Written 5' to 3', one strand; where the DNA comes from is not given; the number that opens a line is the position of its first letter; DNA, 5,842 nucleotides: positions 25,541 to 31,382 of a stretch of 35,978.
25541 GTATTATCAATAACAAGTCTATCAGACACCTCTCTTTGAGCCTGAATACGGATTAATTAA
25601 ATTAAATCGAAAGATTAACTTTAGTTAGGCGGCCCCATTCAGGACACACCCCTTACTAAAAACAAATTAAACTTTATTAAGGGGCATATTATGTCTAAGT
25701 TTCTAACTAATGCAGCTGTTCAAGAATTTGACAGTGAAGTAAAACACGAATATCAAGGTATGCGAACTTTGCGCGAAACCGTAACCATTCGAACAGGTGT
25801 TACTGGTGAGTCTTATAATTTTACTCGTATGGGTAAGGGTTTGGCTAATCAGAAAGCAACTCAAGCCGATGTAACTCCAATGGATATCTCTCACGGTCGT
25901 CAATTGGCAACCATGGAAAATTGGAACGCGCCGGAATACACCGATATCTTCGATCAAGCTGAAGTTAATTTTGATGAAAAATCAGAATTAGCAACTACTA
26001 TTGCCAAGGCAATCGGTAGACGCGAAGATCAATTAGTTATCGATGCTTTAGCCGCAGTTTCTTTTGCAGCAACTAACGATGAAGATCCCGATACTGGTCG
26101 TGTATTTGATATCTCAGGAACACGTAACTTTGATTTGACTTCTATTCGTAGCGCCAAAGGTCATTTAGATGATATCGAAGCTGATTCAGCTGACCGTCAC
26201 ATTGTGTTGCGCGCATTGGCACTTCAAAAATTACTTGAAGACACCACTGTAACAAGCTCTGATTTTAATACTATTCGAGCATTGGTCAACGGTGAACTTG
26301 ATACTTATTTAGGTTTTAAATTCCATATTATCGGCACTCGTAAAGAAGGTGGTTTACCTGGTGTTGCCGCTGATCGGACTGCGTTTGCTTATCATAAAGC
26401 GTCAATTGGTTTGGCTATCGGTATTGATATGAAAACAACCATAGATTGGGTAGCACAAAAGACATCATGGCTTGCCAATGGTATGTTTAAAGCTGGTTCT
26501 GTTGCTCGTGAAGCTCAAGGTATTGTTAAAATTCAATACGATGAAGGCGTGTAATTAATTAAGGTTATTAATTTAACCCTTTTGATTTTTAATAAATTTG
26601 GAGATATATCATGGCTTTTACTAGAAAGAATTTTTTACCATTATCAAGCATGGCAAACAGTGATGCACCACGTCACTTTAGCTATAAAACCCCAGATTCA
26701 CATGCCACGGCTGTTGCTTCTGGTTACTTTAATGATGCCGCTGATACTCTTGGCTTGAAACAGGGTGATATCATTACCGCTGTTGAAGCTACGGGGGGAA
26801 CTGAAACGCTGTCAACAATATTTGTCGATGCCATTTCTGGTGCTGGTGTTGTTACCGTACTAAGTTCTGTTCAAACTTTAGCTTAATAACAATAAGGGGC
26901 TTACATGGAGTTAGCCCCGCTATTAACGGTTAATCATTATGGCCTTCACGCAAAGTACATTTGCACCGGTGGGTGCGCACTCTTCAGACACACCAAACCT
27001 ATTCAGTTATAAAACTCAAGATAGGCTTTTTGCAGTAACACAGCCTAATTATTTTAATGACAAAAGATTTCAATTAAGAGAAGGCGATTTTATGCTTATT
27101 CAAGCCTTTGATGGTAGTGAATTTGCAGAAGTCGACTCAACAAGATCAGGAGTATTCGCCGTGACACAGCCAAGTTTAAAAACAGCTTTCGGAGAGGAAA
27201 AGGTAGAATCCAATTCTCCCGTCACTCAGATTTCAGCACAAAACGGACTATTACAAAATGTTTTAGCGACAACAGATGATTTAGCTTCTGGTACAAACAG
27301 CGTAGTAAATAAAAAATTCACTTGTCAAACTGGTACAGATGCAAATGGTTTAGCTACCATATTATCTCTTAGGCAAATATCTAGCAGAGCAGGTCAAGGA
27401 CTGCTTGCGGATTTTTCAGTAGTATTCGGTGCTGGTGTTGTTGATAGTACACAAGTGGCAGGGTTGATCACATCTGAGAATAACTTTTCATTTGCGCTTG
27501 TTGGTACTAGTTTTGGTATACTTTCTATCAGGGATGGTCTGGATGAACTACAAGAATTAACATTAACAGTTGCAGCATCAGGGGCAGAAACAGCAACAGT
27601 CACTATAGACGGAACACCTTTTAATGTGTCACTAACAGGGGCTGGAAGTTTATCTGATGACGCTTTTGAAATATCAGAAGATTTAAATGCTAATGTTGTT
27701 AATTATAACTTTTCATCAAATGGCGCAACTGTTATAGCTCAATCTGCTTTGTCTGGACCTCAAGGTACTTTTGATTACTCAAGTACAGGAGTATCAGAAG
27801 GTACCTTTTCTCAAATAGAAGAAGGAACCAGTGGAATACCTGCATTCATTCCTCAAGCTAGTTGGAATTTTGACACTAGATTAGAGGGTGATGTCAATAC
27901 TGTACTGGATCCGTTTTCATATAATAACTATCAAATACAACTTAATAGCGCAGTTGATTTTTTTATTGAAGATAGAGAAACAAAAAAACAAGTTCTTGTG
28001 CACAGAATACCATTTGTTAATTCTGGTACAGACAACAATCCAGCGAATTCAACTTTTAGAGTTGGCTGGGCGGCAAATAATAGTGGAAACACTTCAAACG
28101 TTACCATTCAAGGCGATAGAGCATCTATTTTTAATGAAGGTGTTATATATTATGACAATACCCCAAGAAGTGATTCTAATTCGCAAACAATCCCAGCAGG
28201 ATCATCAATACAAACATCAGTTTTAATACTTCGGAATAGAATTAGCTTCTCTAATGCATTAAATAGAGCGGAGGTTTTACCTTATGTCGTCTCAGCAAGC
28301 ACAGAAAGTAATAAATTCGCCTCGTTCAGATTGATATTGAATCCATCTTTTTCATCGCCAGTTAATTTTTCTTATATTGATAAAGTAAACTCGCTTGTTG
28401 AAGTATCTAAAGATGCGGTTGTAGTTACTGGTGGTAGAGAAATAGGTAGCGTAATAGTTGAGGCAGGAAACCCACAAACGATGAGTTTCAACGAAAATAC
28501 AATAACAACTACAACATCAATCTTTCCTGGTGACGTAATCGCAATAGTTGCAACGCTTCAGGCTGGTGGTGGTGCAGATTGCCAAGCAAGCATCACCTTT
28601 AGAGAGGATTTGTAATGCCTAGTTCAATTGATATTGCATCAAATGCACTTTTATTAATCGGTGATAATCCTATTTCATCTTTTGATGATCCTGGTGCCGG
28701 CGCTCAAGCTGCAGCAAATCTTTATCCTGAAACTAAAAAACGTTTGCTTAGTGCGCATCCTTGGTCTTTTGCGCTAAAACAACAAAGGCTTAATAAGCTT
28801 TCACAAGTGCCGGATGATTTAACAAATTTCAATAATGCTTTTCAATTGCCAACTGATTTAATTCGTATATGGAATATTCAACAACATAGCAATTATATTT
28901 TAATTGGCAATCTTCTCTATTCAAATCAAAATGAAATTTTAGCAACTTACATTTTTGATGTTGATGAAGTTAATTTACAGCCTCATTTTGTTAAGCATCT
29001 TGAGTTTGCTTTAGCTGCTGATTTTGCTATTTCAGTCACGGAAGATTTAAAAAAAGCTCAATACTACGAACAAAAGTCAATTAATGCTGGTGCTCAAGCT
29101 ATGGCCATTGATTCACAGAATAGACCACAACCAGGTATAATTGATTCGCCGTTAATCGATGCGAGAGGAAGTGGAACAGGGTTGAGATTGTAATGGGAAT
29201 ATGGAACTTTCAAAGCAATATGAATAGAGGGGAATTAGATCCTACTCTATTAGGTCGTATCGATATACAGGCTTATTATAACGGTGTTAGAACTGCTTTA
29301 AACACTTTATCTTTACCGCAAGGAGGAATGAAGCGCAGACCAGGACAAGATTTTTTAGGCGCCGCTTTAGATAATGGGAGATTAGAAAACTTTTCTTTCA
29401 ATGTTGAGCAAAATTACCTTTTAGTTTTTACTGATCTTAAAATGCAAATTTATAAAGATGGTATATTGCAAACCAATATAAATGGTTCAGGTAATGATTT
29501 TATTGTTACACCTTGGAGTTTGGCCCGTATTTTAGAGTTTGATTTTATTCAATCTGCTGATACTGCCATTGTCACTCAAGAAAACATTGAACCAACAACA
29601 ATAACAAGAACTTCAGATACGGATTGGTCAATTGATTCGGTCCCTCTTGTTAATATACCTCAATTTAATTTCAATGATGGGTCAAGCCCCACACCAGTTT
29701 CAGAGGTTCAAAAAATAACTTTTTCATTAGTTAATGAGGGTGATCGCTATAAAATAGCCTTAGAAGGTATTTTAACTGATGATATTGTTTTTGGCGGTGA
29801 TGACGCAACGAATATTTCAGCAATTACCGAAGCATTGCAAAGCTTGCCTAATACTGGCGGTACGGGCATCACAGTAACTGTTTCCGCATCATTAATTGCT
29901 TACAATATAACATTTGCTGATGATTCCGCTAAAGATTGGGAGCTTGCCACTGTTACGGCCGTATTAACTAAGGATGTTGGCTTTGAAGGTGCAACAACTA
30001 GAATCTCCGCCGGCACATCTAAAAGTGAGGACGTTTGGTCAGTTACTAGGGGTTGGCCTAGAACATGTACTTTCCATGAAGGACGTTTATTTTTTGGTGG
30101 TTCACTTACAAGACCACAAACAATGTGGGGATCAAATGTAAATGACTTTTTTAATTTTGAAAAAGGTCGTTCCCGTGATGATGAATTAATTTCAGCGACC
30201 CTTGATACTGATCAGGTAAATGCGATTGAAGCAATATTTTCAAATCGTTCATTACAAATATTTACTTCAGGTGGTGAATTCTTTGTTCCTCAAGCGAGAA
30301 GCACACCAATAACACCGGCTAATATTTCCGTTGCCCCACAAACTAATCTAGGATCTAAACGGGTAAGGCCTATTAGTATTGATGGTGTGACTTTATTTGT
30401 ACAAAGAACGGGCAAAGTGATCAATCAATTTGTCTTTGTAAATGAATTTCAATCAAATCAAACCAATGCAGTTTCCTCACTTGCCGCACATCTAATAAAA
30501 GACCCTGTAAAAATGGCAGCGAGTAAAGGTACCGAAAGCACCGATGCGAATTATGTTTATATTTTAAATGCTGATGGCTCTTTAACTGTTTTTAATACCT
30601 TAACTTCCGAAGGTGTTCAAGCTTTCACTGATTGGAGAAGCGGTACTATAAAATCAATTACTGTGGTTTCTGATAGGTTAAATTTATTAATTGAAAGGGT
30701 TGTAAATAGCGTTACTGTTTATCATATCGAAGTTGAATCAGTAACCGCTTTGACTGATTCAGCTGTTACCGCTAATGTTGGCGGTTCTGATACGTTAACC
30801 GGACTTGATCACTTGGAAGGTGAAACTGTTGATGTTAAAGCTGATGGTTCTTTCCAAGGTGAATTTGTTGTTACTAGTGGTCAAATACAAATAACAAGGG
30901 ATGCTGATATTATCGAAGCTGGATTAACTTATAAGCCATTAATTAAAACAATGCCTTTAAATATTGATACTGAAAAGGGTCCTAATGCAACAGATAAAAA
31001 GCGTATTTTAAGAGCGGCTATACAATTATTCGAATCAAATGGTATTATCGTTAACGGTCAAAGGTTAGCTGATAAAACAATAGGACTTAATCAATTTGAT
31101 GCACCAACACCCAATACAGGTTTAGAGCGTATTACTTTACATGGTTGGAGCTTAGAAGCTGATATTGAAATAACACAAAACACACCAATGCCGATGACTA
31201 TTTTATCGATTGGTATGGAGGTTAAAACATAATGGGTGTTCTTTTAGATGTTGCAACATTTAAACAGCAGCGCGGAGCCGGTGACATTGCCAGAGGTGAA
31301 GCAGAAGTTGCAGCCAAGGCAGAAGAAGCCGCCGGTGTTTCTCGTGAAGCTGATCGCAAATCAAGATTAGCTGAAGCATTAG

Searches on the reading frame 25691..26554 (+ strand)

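Call 9: search_protein_families(library=phrogs, proteins=[window:25691-26554:+], max_evalue=0.00001)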
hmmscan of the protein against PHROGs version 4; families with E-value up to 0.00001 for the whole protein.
window:25691-26554:+ (287 aa): 2 families
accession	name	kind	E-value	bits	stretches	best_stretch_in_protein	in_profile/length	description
phrog_3437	-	head and packaging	1.5e-57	196.1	1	1-285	3-293/294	major head protein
phrog_267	-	head and packaging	5.9e-08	33.3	1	11-261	43-303/410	major head protein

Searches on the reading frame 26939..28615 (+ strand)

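Call 9: search_protein_families(library=phrogs, proteins=[window:26939-28615:+], max_evalue=0.00001)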
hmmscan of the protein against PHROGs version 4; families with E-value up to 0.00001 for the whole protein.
window:26939-28615:+ (558 aa): 1 family
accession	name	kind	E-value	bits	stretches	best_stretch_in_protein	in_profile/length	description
phrog_18004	-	unknown function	5.7e-06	27.4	0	1-58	1-59/92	-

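Call 113: search_protein_families(library=pfam, proteins=[window:26939-28615:+], max_evalue=0.01)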
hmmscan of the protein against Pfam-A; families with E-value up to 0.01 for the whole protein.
window:26939-28615:+ (558 aa): 0 families

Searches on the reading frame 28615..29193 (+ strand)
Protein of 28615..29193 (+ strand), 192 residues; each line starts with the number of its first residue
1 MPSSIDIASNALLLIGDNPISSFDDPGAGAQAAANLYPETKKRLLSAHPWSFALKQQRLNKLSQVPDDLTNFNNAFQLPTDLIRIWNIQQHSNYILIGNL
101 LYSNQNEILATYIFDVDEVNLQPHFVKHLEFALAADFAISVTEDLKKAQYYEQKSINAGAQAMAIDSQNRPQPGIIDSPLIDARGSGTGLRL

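Call 113: search_protein_families(library=pfam, proteins=[window:28615-29193:+], max_evalue=0.01)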
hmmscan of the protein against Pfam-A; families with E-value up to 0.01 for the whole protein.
window:28615-29193:+ (192 aa): 2 families
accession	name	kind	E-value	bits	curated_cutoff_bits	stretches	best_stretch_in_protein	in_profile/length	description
PF17212.9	Tube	-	4.3e-05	23.9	22.3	1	12-131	8-115/169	Tail tubular protein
PF24640.1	DUF7635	-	0.00091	18.9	27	1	82-144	19-77/327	Domain of unknown function (DUF7635)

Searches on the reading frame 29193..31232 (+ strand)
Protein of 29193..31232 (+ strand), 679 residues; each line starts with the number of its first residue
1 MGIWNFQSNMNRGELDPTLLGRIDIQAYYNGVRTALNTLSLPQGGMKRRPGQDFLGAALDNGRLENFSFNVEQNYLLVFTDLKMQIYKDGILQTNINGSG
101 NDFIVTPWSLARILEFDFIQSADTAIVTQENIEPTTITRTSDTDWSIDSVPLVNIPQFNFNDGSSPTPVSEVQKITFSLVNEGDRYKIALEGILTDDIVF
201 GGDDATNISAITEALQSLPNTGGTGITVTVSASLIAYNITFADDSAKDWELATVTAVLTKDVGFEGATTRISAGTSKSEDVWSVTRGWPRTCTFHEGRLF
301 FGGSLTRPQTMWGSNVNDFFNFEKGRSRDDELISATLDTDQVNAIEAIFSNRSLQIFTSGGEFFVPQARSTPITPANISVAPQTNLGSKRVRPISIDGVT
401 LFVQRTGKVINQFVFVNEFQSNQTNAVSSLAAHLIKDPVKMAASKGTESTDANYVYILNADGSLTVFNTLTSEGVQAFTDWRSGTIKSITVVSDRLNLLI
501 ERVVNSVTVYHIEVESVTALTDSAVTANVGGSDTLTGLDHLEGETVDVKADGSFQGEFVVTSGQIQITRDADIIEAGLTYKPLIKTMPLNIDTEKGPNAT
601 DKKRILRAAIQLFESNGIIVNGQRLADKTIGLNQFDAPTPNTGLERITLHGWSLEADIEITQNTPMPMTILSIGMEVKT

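Call 9: search_protein_families(library=phrogs, proteins=[window:29193-31232:+], max_evalue=0.00001)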
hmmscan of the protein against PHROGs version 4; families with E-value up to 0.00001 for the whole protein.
window:29193-31232:+ (679 aa): 3 families
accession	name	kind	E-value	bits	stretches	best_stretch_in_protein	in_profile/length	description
phrog_376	-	tail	5e-129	432.8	1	3-678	4-708/712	tail protein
phrog_15566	-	tail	1.4e-54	186.6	2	273-525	32-288/552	tail protein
phrog_20269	-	unknown function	1.1e-20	75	1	6-161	6-164/374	-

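Call 41: search_dna_similar(query=window:29193-31232:+, collection=phages, mode=protein, max_rows=25)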
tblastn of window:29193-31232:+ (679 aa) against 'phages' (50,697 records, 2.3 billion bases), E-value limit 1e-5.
Records with a match: 203; places in all: 207; records where one place covers at least 80% of the query: 105.
Best place of each record, by identity: <60% 203.
By first word of the organism name: Vibrio 57; Pelagibacter 23; Pseudomonas 16; Xanthomonas 15; Escherichia 14; Caudoviricetes 12; Salmonella 12; Acinetobacter 6; Bordetella 5; Burkholderia 5; and 20 more.
By host as written in the record: - 81; Candidatus Pelagibacter ubique HTCC1062 14; Xanthomonas albilineans CFBP2523 6; Vibrio splendidus 5; Pseudomonas aeruginosa PA14 5; Candidatus Pelagibacter sp. HTCC1062 4; Escherichia coli O157:H7 4; Xanthomonas citri 4; and 60 more.
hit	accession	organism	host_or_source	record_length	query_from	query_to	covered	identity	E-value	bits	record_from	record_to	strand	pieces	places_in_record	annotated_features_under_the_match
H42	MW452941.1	Methylophilales phage MEP301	Methylophilales bacterium FZCC2181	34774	5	678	99%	34.1%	6e-102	348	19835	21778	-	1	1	putative tail tubular protein B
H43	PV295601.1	Vibrio phage vB_VibP_ZCVPP1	Vibrio parahaemolyticus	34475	13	679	98%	32.2%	3e-87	305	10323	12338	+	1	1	hypothetical protein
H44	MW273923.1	Pelagibacter phage HTVC035P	Candidatus Pelagibacter sp. HTCC1062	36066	8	679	99%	28.1%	9e-43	231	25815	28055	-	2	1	putative tail tubular B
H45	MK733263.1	Yersinia phage YeP5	Yersinia enterocolitica JL2002-6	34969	7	673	98%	28.2%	4e-69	251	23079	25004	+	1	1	hypothetical protein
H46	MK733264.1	Yersinia phage YeP6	Yersinia enterocolitica JL2004-21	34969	7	673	98%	28.2%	4e-69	251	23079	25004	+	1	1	hypothetical protein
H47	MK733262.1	Yersinia phage YeP4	Yersinia enterocolitica LN1996-YE105.5R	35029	7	673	98%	28.2%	4e-69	251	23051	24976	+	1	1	hypothetical protein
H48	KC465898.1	Pelagibacter phage HTVC010P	Candidatus Pelagibacter ubique HTCC1062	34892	8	673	96%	28.5%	8e-31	220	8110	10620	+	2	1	putative tail tubular protein B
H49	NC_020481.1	Pelagibacter phage HTVC010P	Candidatus Pelagibacter ubique HTCC1062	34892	8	673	96%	28.5%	8e-31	220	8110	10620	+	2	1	tail protein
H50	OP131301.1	Pelagibacter phage Skadi-4 EXVC104P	Candidatus Pelagibacter ubique HTCC1062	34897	8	673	95%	28.8%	7e-38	231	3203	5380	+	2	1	tail tube B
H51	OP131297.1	Pelagibacter phage Skadi-3 EXVC103P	Candidatus Pelagibacter ubique HTCC1062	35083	8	673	95%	28.8%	7e-38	231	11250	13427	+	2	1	tail tube B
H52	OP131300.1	Pelagibacter phage Skadi-7 EXVC107P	Candidatus Pelagibacter ubique HTCC1062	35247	8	673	95%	28.8%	7e-38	231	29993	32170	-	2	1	tail tube B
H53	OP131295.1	Pelagibacter phage Skadi-10 EXVC110P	Candidatus Pelagibacter ubique HTCC1062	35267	8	673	95%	28.8%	7e-38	231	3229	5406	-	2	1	tail tube B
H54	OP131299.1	Pelagibacter phage Skadi-2 EXVC102P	Candidatus Pelagibacter ubique HTCC1062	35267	8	673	95%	28.8%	7e-38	231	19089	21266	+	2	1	tail tube B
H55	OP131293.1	Pelagibacter phage Skadi-5 EXVC105P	Candidatus Pelagibacter ubique HTCC1062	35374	8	673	95%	28.8%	7e-38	231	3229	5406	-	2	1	tail tube B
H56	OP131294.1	Pelagibacter phage Skadi-6 EXVC106P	Candidatus Pelagibacter ubique HTCC1062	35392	8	673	95%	28.8%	7e-38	231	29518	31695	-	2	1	tail tube B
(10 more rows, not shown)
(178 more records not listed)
